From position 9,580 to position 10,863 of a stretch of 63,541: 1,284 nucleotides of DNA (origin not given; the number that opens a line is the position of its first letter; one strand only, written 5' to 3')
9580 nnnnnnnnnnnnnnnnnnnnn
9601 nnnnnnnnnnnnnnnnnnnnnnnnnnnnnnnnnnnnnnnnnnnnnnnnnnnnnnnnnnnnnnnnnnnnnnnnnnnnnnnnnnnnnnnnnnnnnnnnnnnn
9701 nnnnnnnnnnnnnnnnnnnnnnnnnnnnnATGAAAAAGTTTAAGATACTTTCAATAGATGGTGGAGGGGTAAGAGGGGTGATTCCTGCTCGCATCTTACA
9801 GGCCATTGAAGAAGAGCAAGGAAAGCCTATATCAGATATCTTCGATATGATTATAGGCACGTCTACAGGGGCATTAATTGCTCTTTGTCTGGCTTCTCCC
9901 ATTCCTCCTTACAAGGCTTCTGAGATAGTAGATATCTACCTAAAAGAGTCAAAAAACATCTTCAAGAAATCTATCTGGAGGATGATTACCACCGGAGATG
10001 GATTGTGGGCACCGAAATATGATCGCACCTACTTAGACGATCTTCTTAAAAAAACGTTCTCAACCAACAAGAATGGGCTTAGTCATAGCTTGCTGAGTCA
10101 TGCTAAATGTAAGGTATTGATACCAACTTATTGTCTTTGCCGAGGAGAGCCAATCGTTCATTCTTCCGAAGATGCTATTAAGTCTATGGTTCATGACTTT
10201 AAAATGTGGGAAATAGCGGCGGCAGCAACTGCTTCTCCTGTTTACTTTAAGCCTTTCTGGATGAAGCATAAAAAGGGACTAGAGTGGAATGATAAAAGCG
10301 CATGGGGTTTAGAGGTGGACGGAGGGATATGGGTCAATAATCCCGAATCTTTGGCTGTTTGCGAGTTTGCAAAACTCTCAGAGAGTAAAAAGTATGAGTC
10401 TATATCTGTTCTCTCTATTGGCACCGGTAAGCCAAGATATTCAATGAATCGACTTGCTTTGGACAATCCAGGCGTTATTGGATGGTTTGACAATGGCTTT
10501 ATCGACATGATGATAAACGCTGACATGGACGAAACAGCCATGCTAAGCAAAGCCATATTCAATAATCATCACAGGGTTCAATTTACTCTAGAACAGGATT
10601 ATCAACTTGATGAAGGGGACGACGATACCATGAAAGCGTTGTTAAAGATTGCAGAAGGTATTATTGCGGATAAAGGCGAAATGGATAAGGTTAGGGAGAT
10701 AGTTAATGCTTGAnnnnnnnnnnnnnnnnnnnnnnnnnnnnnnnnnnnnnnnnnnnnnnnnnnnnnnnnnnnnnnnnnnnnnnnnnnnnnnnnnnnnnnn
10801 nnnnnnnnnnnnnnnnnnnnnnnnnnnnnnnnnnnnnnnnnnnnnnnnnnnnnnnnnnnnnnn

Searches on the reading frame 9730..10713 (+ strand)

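Call 65: search_protein_families(library=phrogs, proteins=[window:9730-10713:+], max_evalue=0.00001)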
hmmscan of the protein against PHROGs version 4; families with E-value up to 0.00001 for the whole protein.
window:9730-10713:+ (327 aa): 1 family
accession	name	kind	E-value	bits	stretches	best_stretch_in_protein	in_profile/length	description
phrog_25573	-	unknown function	2.3e-34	120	1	3-316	3-294/307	-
